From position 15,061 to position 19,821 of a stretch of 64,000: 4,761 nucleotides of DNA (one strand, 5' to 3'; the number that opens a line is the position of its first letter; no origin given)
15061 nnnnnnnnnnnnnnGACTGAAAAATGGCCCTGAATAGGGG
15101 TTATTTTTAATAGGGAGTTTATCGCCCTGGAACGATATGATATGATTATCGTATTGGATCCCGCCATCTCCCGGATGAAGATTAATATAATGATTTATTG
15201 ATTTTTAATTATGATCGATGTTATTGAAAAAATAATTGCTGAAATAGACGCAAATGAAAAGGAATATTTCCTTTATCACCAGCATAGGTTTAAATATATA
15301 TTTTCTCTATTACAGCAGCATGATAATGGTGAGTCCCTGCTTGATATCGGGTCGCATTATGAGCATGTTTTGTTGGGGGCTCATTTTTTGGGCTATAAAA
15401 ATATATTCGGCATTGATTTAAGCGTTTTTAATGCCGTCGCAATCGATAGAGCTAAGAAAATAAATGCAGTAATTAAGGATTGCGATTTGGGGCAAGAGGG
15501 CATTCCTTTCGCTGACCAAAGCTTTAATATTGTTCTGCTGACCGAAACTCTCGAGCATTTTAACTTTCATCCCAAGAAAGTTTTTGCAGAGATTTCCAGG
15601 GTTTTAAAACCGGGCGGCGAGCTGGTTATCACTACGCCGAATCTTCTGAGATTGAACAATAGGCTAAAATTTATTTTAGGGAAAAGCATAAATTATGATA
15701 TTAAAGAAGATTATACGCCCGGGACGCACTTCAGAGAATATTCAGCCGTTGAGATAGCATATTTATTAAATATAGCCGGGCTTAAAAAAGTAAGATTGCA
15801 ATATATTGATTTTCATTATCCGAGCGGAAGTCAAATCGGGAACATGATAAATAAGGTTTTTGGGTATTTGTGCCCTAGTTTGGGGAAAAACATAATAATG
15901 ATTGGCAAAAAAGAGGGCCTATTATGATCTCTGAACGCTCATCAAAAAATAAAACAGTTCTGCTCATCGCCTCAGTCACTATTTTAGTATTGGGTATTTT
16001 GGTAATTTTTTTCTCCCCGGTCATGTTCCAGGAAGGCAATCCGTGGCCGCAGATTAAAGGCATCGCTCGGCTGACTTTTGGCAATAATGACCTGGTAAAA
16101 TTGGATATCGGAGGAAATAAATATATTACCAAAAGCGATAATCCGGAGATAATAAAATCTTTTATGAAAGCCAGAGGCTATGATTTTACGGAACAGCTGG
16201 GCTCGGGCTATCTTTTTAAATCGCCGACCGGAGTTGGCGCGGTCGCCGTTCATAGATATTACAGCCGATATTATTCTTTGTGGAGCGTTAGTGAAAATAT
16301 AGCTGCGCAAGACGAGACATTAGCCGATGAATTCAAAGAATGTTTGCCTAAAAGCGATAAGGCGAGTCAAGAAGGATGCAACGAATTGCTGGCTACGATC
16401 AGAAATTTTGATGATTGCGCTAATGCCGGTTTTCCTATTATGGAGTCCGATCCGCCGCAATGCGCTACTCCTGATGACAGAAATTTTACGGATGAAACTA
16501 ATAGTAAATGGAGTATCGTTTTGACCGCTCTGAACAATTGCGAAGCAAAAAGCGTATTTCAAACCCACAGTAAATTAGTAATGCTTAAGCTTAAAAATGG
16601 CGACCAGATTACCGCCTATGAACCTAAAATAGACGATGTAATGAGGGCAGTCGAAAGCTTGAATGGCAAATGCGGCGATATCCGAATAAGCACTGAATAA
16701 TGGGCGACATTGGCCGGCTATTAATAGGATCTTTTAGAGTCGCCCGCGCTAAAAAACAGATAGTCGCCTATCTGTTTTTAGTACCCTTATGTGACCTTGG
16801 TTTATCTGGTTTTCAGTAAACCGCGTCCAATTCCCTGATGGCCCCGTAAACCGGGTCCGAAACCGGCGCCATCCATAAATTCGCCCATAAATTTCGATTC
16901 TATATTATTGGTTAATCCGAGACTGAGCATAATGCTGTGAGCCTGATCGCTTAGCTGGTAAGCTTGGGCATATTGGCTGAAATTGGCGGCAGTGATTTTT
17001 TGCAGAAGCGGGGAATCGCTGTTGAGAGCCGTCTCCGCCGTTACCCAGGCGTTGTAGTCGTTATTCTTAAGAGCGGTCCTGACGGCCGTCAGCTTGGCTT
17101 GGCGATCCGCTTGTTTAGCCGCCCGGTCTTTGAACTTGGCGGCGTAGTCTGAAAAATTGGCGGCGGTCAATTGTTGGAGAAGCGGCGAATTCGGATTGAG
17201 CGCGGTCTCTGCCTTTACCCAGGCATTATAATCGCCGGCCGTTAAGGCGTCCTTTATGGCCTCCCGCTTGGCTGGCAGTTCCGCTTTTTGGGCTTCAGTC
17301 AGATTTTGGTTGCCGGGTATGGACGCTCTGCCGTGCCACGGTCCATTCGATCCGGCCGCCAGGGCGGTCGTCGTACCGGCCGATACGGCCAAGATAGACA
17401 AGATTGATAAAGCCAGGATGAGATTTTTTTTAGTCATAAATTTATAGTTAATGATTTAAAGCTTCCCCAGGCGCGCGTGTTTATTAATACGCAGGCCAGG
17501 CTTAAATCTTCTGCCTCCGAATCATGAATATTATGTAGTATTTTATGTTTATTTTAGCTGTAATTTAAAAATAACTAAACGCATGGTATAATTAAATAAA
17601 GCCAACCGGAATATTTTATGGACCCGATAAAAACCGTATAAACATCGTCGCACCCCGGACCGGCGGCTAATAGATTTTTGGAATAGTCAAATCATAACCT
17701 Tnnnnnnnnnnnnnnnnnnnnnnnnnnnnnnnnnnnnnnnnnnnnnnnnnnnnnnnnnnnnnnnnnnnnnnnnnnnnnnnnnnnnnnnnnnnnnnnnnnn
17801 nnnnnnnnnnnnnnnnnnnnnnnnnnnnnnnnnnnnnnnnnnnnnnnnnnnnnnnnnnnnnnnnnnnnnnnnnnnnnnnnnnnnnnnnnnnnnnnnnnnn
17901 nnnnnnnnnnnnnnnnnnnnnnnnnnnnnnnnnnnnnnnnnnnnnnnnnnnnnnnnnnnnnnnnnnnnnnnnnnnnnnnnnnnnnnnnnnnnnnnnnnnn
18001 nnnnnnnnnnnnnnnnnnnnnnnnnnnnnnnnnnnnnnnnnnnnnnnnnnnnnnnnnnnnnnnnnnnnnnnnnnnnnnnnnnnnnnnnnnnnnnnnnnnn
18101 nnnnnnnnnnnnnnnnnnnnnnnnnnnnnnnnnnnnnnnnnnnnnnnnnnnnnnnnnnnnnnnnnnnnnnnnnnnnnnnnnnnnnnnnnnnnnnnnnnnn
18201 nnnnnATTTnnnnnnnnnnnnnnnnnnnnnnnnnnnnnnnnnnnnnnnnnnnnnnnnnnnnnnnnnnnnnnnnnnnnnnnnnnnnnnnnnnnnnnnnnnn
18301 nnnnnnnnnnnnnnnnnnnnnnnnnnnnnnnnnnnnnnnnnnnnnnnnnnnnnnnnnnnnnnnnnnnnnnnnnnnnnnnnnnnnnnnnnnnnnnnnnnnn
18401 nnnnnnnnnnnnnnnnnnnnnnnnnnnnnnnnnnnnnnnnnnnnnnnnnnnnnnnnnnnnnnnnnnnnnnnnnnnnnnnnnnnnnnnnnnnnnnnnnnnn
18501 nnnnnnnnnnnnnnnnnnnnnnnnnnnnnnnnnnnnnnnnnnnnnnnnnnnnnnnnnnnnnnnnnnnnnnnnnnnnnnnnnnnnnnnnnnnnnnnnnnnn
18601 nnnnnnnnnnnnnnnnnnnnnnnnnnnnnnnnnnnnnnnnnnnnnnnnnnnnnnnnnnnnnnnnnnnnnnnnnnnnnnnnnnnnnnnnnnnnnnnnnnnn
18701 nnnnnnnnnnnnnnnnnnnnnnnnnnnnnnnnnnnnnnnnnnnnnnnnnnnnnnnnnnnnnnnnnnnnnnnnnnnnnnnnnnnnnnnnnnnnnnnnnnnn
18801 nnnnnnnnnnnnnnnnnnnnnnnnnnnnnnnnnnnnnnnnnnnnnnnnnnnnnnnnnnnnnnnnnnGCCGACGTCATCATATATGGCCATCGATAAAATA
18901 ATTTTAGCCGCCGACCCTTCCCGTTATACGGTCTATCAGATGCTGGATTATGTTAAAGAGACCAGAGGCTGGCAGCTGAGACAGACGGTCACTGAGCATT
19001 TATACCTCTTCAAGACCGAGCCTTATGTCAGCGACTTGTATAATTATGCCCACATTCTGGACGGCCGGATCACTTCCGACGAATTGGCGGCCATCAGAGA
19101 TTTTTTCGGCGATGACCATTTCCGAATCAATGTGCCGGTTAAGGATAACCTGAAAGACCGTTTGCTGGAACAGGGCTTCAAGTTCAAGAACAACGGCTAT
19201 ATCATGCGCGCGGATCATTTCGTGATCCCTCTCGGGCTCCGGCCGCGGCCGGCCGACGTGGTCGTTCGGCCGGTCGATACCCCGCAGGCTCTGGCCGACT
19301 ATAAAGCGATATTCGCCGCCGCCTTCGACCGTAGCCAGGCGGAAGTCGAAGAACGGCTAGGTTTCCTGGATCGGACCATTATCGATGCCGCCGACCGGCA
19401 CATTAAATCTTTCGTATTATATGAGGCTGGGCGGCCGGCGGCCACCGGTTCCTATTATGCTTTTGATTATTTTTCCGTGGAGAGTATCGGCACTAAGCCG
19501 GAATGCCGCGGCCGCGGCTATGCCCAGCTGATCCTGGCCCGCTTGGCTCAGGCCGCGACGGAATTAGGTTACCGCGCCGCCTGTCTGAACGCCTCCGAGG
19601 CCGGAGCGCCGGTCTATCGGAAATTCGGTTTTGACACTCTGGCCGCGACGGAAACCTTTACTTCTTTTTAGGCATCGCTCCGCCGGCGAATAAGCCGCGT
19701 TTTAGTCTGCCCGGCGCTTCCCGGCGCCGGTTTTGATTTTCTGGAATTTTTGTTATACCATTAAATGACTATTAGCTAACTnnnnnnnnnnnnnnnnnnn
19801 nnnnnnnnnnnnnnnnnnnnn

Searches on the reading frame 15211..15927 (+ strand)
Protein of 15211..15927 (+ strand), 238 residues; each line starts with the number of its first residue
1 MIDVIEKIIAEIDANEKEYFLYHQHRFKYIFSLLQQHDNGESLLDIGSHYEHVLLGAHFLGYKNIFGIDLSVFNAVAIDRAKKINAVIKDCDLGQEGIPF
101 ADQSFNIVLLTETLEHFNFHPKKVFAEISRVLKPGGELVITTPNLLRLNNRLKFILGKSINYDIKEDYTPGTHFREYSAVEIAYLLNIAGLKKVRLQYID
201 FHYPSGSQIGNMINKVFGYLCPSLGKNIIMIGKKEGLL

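Call 60: search_protein_families(library=pfam, proteins=[window:15211-15927:+], max_evalue=0.001)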
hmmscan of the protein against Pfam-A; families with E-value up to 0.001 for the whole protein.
window:15211-15927:+ (238 aa): 7 families
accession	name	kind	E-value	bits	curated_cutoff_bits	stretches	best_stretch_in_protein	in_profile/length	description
PF13489.12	Methyltransf_23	-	1.7e-13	51.1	27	1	28-194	7-162/164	Methyltransferase domain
PF08241.18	Methyltransf_11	-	3.6e-13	50.4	21.2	1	44-140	1-95/95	Methyltransferase domain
PF13847.12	Methyltransf_31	-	1.7e-09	38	27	1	39-146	3-115/145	Methyltransferase domain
PF13649.12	Methyltransf_25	-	4.1e-09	37.4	27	1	61-136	20-97/97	Methyltransferase domain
PF08242.18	Methyltransf_12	-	2.8e-06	28.4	30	1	59-138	18-98/98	Methyltransferase domain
PF20922.3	Anamorsin_N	-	1e-05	25.8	27.1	1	101-144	48-91/163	Anamorsin, N-terminal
PF07021.18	MetW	-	0.00011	22.4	21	1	39-156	13-123/193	Methionine biosynthesis protein MetW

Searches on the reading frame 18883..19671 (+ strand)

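Call 60: search_protein_families(library=pfam, proteins=[window:18883-19671:+], max_evalue=0.001)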
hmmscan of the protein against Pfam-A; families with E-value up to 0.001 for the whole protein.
window:18883-19671:+ (262 aa): 4 families
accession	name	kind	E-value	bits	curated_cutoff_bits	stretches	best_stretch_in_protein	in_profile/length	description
PF00583.31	Acetyltransf_1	-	3.8e-09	37.3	20.7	1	164-250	27-116/116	Acetyltransferase (GNAT) family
PF13508.13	Acetyltransf_7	-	7.1e-09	36.4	27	1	176-250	5-82/84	Acetyltransferase (GNAT) domain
PF13527.13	Acetyltransf_9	-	4.1e-08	33.7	25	1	195-251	71-125/127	Acetyltransferase (GNAT) domain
PF13673.13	Acetyltransf_10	-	6.8e-06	26.5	23.6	1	172-255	29-112/128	Acetyltransferase (GNAT) domain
